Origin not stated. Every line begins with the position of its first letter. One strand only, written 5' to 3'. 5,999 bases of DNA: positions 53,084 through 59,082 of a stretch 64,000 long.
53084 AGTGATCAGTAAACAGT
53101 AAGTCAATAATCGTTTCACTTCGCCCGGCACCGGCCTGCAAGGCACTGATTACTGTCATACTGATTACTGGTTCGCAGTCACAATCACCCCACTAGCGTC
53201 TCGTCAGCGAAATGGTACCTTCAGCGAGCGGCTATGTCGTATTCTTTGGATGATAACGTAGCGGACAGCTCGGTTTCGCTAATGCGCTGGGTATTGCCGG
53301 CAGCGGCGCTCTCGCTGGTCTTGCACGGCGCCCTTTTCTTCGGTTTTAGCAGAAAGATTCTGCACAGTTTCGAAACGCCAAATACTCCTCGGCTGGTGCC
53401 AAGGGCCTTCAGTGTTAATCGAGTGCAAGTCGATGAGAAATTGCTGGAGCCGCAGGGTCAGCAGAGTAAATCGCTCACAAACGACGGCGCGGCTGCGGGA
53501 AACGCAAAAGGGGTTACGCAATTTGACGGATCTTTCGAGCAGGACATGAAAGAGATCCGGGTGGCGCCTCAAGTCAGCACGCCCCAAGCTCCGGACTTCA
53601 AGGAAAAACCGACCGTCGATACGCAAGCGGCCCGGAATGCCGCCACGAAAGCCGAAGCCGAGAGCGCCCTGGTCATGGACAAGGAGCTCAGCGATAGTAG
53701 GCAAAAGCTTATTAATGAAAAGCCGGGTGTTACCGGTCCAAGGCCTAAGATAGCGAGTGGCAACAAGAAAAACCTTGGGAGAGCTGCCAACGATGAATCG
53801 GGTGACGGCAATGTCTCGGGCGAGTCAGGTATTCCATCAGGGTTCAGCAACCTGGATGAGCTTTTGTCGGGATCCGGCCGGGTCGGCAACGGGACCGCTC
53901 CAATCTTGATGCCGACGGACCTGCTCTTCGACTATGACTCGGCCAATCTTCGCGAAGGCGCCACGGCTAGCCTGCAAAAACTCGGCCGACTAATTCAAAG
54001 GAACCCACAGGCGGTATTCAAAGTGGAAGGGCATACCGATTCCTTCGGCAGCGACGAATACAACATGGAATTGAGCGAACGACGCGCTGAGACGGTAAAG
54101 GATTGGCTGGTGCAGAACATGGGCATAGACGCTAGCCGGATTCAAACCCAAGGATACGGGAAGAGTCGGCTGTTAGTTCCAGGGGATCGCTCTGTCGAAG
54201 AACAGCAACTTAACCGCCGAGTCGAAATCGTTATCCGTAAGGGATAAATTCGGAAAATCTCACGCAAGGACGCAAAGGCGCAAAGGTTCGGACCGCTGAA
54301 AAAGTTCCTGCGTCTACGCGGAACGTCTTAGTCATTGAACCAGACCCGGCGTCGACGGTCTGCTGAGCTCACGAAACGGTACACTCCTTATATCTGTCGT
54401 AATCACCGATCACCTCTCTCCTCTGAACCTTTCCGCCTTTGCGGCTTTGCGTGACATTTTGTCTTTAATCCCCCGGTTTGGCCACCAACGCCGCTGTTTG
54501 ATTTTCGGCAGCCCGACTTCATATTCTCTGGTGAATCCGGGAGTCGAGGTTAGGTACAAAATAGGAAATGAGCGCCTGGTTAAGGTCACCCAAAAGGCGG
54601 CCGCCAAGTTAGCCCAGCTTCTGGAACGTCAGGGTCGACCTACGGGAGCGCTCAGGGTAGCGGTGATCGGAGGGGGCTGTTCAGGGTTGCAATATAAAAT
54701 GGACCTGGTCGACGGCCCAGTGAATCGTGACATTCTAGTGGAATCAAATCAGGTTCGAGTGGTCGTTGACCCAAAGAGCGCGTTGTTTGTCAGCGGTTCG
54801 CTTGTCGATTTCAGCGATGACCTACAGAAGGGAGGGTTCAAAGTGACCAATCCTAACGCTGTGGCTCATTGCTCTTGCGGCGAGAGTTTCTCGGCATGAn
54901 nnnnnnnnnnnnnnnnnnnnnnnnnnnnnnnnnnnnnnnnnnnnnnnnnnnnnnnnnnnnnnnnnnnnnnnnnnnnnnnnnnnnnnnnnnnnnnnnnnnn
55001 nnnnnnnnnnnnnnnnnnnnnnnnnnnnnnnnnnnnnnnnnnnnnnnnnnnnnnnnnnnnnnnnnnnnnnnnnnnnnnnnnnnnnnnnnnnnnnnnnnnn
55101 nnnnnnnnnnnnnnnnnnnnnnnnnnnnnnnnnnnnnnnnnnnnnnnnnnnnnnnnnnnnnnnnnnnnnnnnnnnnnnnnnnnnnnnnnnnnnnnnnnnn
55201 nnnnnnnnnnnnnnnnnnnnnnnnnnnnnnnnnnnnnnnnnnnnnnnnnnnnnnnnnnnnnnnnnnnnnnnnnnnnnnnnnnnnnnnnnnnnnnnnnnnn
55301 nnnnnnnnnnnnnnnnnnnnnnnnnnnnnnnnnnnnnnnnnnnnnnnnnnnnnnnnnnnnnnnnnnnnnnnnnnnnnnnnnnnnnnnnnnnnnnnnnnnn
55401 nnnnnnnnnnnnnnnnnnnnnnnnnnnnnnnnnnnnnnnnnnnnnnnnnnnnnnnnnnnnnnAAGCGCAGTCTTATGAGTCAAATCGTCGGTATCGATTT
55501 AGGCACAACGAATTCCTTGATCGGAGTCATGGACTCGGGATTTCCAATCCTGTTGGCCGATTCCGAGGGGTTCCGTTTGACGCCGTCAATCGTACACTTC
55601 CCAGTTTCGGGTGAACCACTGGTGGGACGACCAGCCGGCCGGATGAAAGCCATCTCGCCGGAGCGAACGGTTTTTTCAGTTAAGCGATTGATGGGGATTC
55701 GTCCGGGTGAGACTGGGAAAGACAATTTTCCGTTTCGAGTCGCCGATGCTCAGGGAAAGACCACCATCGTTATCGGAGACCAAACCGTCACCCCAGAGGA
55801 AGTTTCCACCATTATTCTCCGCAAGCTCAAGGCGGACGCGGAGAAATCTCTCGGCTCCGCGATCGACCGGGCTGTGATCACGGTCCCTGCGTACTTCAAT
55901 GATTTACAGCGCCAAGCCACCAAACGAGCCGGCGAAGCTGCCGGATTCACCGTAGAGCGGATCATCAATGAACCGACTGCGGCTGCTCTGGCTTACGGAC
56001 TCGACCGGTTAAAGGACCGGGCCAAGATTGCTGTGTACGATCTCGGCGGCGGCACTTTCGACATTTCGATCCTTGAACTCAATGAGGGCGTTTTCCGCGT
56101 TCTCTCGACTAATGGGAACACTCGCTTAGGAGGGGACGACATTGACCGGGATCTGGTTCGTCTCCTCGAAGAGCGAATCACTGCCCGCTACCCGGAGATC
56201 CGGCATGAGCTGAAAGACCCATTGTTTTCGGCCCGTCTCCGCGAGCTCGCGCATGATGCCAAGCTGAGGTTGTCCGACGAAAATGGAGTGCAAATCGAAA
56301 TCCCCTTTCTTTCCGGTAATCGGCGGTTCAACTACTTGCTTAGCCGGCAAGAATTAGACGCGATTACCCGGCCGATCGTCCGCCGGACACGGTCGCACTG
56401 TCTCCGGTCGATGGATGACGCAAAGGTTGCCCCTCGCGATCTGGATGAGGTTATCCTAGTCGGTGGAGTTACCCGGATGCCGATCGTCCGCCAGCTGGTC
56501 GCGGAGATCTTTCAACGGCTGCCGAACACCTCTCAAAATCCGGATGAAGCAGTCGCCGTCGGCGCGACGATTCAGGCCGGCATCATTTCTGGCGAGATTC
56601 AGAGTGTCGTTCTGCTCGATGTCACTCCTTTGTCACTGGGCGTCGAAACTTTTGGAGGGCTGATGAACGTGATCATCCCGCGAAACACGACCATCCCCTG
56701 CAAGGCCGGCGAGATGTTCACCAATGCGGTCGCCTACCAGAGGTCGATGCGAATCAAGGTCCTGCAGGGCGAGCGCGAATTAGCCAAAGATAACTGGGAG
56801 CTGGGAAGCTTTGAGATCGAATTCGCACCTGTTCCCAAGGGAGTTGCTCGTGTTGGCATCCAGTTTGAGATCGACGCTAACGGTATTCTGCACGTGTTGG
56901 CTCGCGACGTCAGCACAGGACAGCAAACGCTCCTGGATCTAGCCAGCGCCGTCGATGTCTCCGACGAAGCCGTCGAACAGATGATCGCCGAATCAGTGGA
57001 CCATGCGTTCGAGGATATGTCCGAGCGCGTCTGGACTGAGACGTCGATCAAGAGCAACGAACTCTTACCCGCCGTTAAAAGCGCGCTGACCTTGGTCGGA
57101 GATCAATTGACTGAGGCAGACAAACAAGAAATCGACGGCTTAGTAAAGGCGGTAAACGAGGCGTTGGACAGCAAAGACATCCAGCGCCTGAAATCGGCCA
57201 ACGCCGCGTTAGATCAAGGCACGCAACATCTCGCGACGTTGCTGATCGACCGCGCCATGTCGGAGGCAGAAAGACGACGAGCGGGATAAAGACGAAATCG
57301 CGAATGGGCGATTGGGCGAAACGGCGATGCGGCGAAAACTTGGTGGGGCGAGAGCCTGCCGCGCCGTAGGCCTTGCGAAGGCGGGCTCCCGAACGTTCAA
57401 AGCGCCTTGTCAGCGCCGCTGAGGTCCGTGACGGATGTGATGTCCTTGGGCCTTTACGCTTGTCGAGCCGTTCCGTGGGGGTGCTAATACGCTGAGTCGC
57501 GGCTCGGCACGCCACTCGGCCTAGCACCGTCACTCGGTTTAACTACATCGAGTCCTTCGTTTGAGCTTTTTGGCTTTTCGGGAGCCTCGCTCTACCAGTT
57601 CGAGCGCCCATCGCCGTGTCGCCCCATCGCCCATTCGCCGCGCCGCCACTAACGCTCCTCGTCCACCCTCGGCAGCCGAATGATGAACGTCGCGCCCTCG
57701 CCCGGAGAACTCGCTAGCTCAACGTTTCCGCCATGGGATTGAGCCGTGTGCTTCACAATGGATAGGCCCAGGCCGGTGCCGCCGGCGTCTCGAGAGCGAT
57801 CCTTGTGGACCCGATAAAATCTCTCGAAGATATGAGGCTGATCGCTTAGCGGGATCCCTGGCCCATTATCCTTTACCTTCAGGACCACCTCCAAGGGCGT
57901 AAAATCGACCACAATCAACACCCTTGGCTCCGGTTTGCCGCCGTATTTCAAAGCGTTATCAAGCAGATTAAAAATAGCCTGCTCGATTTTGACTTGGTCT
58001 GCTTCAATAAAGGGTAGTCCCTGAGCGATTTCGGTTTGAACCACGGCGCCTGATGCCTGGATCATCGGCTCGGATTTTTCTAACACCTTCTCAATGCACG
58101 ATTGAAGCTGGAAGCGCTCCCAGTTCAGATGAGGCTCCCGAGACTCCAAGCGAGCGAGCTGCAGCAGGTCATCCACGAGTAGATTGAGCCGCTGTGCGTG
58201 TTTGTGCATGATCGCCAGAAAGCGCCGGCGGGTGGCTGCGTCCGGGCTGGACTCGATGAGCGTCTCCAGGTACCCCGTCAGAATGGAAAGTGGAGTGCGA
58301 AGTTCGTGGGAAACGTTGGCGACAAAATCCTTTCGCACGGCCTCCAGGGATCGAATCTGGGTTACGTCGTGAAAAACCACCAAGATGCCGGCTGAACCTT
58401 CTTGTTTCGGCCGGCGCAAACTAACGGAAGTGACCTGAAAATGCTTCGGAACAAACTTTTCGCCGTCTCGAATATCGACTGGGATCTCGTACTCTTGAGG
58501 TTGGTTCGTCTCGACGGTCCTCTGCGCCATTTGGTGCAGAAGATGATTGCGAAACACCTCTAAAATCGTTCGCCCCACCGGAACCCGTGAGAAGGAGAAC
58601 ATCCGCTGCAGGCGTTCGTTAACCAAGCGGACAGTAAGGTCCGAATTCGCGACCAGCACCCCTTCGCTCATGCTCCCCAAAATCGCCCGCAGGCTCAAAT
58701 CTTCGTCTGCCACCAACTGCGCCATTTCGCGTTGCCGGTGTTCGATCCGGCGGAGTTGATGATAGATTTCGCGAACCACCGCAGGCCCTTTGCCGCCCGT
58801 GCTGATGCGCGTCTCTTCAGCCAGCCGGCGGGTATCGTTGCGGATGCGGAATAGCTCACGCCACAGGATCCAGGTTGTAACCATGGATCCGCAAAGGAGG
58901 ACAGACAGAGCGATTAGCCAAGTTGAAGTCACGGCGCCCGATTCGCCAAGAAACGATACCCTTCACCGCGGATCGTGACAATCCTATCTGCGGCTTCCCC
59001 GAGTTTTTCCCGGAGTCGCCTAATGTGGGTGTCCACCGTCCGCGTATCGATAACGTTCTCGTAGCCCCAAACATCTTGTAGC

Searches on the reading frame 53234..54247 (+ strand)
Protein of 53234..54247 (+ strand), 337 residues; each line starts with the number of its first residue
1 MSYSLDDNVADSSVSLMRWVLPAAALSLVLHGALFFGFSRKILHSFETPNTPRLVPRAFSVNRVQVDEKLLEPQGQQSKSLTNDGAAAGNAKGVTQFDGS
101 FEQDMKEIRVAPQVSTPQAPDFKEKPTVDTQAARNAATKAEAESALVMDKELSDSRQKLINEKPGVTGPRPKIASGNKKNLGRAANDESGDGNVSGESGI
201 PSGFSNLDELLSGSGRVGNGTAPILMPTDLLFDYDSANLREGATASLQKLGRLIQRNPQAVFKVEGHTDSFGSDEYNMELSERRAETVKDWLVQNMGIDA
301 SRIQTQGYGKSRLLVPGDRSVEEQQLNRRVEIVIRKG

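Call 76: search_protein_families(library=pfam, proteins=[window:53234-54247:+], max_evalue=0.001)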
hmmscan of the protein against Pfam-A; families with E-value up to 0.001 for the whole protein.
window:53234-54247:+ (337 aa): 1 family
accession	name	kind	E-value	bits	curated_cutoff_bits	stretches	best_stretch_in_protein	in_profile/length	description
PF00691.25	OmpA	-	1e-21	77.5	27.2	1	231-321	1-92/98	OmpA family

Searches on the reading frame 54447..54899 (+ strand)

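Call 76: search_protein_families(library=pfam, proteins=[window:54447-54899:+], max_evalue=0.001)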
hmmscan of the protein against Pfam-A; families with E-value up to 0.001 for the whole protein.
window:54447-54899:+ (150 aa): 1 family
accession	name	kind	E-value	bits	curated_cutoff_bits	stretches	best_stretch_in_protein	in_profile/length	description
PF01521.26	Fe-S_biosyn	-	7.3e-18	65.2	26.3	1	45-145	3-109/110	Iron-sulphur cluster biosynthesis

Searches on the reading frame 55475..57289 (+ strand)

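Call 76: search_protein_families(library=pfam, proteins=[window:55475-57289:+], max_evalue=0.001)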
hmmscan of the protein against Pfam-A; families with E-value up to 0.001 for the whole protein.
window:55475-57289:+ (604 aa): 3 families
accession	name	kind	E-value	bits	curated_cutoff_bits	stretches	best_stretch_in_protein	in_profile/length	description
PF00012.26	HSP70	-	2.2e-176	588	20.6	1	4-587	1-594/599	Hsp70 protein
PF06723.19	MreB_Mbl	-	1.8e-15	57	27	1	109-233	72-190/327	MreB/Mbl protein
PF02782.22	FGGY_C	-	1.4e-05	25.4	27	1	308-369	137-195/198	FGGY family of carbohydrate kinases, C-terminal domain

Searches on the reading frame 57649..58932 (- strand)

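Call 76: search_protein_families(library=pfam, proteins=[window:57649-58932:-], max_evalue=0.001)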
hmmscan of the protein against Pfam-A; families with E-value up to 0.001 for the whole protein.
window:57649-58932:- (427 aa): 6 families
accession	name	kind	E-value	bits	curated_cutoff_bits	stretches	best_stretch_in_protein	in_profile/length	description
PF02518.31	HATPase_c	-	1.2e-30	106.6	26.4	1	312-422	2-109/111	Histidine kinase-, DNA gyrase B-, and HSP90-like ATPase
PF00512.31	HisKA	-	1.7e-19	70.1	26.9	1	200-264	2-65/66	His Kinase A (phospho-acceptor) domain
PF00989.32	PAS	-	5e-08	33.4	22.6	1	81-190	3-113/113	PAS fold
PF08448.16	PAS_4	-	1.3e-06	29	23.1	1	87-192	3-107/110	PAS fold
PF13188.13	PAS_8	-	0.00012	22.3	21.8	0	81-128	3-51/65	PAS domain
PF13596.12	PAS_10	-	0.00093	20.2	22.1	0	82-191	2-106/106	PAS domain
